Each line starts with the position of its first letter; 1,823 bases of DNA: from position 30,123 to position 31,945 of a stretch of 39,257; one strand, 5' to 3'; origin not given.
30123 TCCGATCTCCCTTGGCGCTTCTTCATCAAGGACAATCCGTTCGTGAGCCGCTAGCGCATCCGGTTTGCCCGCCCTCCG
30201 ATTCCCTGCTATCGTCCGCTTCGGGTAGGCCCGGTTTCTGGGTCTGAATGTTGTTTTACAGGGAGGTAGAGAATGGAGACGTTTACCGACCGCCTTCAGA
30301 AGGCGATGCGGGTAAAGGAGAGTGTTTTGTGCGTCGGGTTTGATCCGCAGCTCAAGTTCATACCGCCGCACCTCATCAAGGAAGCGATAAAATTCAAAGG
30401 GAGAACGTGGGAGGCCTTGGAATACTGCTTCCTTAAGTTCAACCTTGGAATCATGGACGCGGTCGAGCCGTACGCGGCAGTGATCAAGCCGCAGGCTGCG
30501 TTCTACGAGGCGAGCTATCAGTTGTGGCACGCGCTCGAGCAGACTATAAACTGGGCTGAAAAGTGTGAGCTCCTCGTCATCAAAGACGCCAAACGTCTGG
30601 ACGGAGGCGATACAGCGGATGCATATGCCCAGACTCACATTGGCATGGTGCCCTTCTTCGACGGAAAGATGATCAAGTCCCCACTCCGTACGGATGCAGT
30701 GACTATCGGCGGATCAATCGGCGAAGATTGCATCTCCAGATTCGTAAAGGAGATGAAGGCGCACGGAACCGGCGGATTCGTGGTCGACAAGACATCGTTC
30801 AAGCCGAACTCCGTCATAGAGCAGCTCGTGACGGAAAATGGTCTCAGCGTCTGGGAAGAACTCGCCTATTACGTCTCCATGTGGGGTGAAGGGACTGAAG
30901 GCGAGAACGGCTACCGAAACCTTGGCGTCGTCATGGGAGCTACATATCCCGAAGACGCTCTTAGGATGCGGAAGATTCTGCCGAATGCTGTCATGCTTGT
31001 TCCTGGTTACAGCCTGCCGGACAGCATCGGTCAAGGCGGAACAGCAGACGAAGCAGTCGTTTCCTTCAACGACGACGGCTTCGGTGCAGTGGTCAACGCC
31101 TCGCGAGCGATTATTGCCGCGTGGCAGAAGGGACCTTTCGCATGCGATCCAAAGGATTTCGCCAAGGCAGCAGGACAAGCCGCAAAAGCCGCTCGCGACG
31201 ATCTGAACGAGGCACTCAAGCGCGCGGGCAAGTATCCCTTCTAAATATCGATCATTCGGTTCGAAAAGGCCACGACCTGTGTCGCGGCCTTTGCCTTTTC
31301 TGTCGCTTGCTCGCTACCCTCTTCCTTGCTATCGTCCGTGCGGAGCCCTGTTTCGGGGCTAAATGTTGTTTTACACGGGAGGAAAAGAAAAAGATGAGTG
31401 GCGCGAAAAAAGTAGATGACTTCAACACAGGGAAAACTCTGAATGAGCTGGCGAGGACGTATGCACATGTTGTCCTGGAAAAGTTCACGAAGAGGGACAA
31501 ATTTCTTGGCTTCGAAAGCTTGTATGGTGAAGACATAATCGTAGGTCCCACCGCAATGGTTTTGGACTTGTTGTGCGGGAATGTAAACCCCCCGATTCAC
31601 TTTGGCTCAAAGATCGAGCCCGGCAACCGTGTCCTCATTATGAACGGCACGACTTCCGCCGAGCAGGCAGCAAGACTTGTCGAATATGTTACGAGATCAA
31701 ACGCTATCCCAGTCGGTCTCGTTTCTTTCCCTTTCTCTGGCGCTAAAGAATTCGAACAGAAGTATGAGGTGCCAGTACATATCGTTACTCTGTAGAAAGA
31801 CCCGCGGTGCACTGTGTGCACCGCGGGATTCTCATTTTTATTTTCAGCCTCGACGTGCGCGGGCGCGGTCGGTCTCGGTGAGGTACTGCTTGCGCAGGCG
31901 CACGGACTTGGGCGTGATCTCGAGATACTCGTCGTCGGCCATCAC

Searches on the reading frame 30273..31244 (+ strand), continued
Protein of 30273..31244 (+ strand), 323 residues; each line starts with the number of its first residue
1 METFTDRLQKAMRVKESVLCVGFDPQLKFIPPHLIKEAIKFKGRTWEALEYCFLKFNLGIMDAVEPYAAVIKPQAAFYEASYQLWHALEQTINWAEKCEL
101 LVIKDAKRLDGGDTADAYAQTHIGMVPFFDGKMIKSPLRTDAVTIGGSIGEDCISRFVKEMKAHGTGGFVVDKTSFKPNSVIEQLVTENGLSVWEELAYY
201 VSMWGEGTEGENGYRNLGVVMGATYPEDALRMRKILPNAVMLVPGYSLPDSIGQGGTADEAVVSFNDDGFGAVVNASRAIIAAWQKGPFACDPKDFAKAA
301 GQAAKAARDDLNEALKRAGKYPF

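Call 64: search_protein_families(library=ncbifam, proteins=[L023:1257-1943:+, L027:4033-4560:+], max_evalue=0.1)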
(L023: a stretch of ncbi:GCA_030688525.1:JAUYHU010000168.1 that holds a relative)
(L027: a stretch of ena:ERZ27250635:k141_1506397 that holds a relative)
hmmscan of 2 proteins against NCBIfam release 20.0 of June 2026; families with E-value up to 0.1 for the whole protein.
L023:1257-1943:+ (228 aa): 34 families (the best 25 are shown)
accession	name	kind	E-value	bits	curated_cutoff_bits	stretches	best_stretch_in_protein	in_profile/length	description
TIGR01367.1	pyrE_Therm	equivalog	6.6e-32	110.6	150.25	1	5-200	1-182/187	orotate phosphoribosyltransferase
TIGR00336.1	pyrE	equivalog_domain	2.4e-14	53.5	106.8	1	9-164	2-150/173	orotate phosphoribosyltransferase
NF002620.0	PRK02277.1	subfamily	1.2e-08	34.9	115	1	59-180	84-200/201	orotate phosphoribosyltransferase-like protein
NF002633.0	PRK02304.1-2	equivalog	1.5e-08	34.7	224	1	47-160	34-149/172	adenine phosphoribosyltransferase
NF001729.0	PRK00455.1-3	equivalog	3.8e-07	29.7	245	1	6-157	16-161/231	orotate phosphoribosyltransferase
NF002636.0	PRK02304.1-5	equivalog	8.6e-07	28.6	125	1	42-160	35-155/176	adenine phosphoribosyltransferase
NF002632.0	PRK02304.1-1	equivalog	3.4e-06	26.9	243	1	87-159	89-156/183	adenine phosphoribosyltransferase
TIGR01743.1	purR_Bsub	equivalog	4.1e-06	26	258.7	1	4-183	76-256/268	pur operon repressor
NF005592.0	PRK07322.1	subfamily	5.5e-06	25.9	143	1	98-167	96-166/180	adenine phosphoribosyltransferase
NF009211.0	PRK12560.1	equivalog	1.1e-05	25.2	188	1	52-159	43-151/187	adenine phosphoribosyltransferase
NF002635.0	PRK02304.1-4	subfamily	2.5e-05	23.9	146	1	51-165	44-158/188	adenine phosphoribosyltransferase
TIGR01090.1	apt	equivalog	5.1e-05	23.4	185.85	1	62-159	47-146/169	adenine phosphoribosyltransferase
NF006328.0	PRK08558.1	equivalog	6.3e-05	22.7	184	1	51-169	101-223/238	adenine phosphoribosyltransferase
NF040646.1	HPT_Archaea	equivalog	0.00012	21.8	200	1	119-165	111-157/184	hypoxanthine/guanine phosphoribosyltransferase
TIGR01744.1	XPRTase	equivalog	0.00021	21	164.45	1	102-161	99-156/191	xanthine phosphoribosyltransferase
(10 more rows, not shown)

L027:4033-4560:+ (175 aa): 36 families (the best 25 are shown)
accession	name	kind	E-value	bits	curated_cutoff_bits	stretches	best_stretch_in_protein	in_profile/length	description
TIGR00336.1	pyrE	equivalog_domain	5.5e-46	156.5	106.8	1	27-168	15-153/173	orotate phosphoribosyltransferase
NF002620.0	PRK02277.1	subfamily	9.4e-13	48.3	115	1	64-164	82-182/201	orotate phosphoribosyltransferase-like protein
TIGR01367.1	pyrE_Therm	equivalog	3.6e-11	43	150.25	1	28-168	19-150/187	orotate phosphoribosyltransferase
NF045507.1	transregGfcR_Halo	equivalog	2.4e-09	37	300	1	69-165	97-195/215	transcriptional regulator GfcR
NF004034.0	PRK05500.1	equivalog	2.5e-08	33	656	1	65-168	341-438/478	bifunctional orotidine-5'-phosphate decarboxylase/orotate phosphoribosyltransferase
NF001729.0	PRK00455.1-3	equivalog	4.4e-08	32.8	245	1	69-160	78-163/231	orotate phosphoribosyltransferase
NF005592.0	PRK07322.1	subfamily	3.1e-07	29.9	143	1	119-174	116-171/180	adenine phosphoribosyltransferase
NF010382.0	PRK13809.1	equivalog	6.8e-07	28.9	208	1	8-168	12-163/210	orotate phosphoribosyltransferase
NF009211.0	PRK12560.1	equivalog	8.1e-07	29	188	1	67-167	50-159/187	adenine phosphoribosyltransferase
NF002095.0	PRK00934.1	equivalog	1.7e-06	27.4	296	1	120-151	202-233/287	ribose-phosphate diphosphokinase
TIGR01251.1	ribP_PPkin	subfamily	1.3e-05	24.3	113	1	118-150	205-237/309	ribose-phosphate diphosphokinase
NF002636.0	PRK02304.1-5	equivalog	4.1e-05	23.1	125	1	122-161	116-155/176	adenine phosphoribosyltransferase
NF002320.0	PRK01259.1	subfamily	4.3e-05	23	297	1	67-151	163-242/316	ribose-phosphate diphosphokinase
NF002633.0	PRK02304.1-2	equivalog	4.9e-05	23.2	224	1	107-160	93-148/172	adenine phosphoribosyltransferase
NF006328.0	PRK08558.1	equivalog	7.8e-05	22.4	184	1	70-165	113-218/238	adenine phosphoribosyltransferase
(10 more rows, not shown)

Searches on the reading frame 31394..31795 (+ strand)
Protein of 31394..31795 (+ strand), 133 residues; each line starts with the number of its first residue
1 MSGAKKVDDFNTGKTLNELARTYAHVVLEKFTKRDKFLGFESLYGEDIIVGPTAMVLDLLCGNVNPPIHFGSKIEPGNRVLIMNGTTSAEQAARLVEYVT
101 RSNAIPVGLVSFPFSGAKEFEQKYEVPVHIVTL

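Call 14: search_protein_families(library=pfam, proteins=[window:31394-31795:+], max_evalue=0.01)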
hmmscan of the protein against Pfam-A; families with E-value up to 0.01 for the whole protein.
window:31394-31795:+ (133 aa): 0 families

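Call 15: search_protein_families(library=ncbifam, proteins=[window:31394-31795:+], max_evalue=0.01)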
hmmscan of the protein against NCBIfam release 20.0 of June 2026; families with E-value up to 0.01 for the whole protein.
window:31394-31795:+ (133 aa): 0 families

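Call 19: find_homologous_proteins(query=window:31394-31792:+)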
Query window:31394-31792:+ (133 aa): 1 proteins with E <= 0.001 among 17 candidates.
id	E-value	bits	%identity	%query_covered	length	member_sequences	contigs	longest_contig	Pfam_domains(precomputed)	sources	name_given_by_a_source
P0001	7.9e-82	289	100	100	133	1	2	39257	-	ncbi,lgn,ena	-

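Call 21: find_encoding_contigs(protein=P0001, flank=10000)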
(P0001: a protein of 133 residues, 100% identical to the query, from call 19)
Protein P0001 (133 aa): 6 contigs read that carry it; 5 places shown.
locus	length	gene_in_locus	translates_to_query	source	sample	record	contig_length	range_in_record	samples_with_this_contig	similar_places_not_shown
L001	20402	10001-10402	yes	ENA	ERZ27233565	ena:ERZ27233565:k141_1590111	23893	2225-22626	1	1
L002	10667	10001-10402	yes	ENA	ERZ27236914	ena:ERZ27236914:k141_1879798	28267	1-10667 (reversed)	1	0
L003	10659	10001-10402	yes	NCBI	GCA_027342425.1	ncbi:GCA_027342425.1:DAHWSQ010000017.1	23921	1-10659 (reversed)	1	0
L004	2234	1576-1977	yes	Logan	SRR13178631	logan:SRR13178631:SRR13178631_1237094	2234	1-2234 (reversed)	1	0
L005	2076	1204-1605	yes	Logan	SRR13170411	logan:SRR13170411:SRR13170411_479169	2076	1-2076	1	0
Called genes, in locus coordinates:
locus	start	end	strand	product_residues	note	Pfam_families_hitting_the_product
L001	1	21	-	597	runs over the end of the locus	PF00009:GTP_EFTU, PF14492:EFG_III, PF00679:EFG_C, PF06421:LepA_C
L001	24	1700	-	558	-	PF03023:MurJ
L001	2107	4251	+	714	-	PF17191:RecG_wedge, PF00270:DEAD, PF04851:ResIII, PF22590:Cas3-like_C_2 (faint), PF00271:Helicase_C, PF19833:RecG_dom3_C (weak)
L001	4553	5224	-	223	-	-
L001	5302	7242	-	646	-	PF06480:FtsH_ext (weak), PF00004:AAA, PF23902:AAA_lid_PRS2_C (faint), PF17862:AAA_lid_3, PF01434:Peptidase_M41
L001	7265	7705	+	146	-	PF01668:SmpB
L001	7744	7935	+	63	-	-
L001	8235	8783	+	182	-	PF02245:Pur_DNA_glyco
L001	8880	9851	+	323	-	PF00215:OMPdecase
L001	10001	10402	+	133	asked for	-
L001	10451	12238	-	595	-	PF00009:GTP_EFTU, PF01926:MMR_HSR1, PF02421:FeoB_N (faint), PF22042:EF-G_D2, PF03144:GTP_EFTU_D2, PF00679:EFG_C, PF21018:BipA_C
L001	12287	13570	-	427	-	PF01566:Nramp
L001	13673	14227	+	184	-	-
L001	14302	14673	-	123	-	-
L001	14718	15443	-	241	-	PF00929:RNase_T, PF01612:DNA_pol_A_exo1 (weak), PF20600:ExoX-like_C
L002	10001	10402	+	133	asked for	-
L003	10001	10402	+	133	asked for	-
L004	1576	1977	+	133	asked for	-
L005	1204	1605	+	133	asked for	-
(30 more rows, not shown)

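Call 25: search_protein_representatives(protein=window:31394-31792:+)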
Query: 133 residues. Proteins with E-value up to 0.001 (for the whole library): 4; up to 1e-10: 2; up to 1e-30: 1. The best 4 are listed.
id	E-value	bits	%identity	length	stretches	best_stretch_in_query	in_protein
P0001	2.5e-82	289.2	100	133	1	1-133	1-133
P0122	1.4e-29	118.7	56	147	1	6-121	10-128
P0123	1.8e-06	44.1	33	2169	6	17-72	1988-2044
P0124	3.1e-05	40.0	38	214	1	10-130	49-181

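Call 42: find_encoding_contigs(protein=P0122, flank=4000, max_places=4)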
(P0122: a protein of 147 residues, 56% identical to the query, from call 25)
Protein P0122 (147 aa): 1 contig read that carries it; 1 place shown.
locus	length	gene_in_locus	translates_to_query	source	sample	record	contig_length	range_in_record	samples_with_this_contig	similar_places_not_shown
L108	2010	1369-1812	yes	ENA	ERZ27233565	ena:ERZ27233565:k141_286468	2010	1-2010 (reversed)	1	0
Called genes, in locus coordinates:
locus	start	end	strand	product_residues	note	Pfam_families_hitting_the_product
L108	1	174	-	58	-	?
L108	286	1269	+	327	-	PF00005:ABC_tran, PF02245:Pur_DNA_glyco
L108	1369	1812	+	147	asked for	-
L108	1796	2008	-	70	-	?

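Call 59: search_protein_families(library=pfam, proteins=[P0124, P0122], max_evalue=0.1)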
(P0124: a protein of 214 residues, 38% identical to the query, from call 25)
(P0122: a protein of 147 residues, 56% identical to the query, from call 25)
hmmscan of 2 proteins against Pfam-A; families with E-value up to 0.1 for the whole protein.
P0124 (214 aa): 1 family
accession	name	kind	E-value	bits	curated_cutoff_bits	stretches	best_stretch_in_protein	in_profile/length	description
PF00156.33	Pribosyltran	-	0.043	13.6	26.3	1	110-167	81-137/158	Phosphoribosyl transferase domain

P0122 (147 aa): 0 families

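Call 63: search_solved_structures(query=P0124, max_evalue=1)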
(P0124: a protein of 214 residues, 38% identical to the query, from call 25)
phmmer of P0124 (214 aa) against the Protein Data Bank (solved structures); distinct sequences matched with E-value up to 1: 15.
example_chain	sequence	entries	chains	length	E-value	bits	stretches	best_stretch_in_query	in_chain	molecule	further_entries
1sto_A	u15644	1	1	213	3e-19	72.8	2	118-214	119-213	OROTATE PHOSPHORIBOSYLTRANSFERASE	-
1lh0_A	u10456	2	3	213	3.4e-19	72.7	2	118-214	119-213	OMP synthase | OROTATE PHOSPHORIBOSYLTRANSFERASE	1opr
3n2l_A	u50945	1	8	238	1.2e-18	70.8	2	117-214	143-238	Orotate phosphoribosyltransferase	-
1oro_A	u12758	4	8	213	7.8e-18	68.2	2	118-214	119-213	OROTATE PHOSPHORIBOSYLTRANSFERASE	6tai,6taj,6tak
2pry_A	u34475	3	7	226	2.6e-14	56.7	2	117-213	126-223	Orotate phosphoribosyltransferase 1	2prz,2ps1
4wn3_A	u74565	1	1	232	3e-14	56.5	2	117-213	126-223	Orotate phosphoribosyltransferase 1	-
4wml_A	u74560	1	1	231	3e-14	56.5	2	117-213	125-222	Orotate phosphoribosyltransferase 1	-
3mjd_A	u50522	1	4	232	4.4e-13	52.7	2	117-213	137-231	Orotate phosphoribosyltransferase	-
2wns_A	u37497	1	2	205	0.063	16.2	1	111-163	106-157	OROTATE PHOSPHORIBOSYLTRANSFERASE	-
5hkf_A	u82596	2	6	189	0.14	15.1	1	115-167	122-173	Orotate phosphoribosyltransferase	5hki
5hkl_A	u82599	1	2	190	0.14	15.1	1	115-167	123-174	Orotate phosphoribosyltransferase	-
2p1z_A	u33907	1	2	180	0.18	14.7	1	108-171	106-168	Phosphoribosyltransferase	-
4m0k_A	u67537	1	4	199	0.44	13.5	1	112-152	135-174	Adenine phosphoribosyltransferase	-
3j6p_D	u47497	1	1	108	0.63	13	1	20-82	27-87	Dynein heavy chain, cytoplasmic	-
6b28_A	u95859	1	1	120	0.92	12.4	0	97-119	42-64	SH3 and cysteine-rich domain-containing protein 2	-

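Call 64: search_protein_families(library=ncbifam, proteins=[P0124], max_evalue=0.1)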
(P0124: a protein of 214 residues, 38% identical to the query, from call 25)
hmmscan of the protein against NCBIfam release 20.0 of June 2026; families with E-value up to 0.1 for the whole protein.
P0124 (214 aa): 4 families
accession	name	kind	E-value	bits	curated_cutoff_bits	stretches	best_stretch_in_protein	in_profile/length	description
TIGR00336.1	pyrE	equivalog_domain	1.5e-13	50.9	106.8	2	114-188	106-173/173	orotate phosphoribosyltransferase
TIGR01367.1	pyrE_Therm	equivalog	3.8e-05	23.4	150.25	1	101-163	90-152/187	orotate phosphoribosyltransferase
NF002633.0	PRK02304.1-2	equivalog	0.043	13.6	224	1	113-152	108-146/172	adenine phosphoribosyltransferase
TIGR01720.1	NRPS-para261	subfamily_domain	0.066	13.1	74.2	0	15-66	77-122/155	non-ribosomal peptide synthase domain TIGR01720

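Call 85: predict_structure(alignment_id=A7)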
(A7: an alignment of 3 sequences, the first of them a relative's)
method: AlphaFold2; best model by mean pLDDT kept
length: 133 residues; sequences in the alignment: 3
mean_pLDDT: 45.7   pTM: 0.38
mean pLDDT of the five models: 45.7, 41.0, 39.9, 38.1, 37.2
residues with pLDDT >= 90: 0; 70-90: 0; 50-70: 52; < 50: 81
segments of 3 or more residues with pLDDT < 50: 1-12, 31-48, 65-80, 83-86, 103-133
pLDDT, mean of each block of 10 residues (from residue 1): 30 54 58 42 43 58 45 36 51 59 47 39 35 32
secondary structure, 60 per line:
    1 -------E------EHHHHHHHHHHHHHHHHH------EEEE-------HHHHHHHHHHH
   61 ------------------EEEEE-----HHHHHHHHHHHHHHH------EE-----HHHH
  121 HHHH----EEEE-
elements in order: H16-32 E39-42 H50-60 E79-83 H89-103 H117-124 E129-132
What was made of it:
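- Tried and rejected: AlphaFold model of the 133-aa ORF: pLDDT 46, so it was not used for a fold search (call 85).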
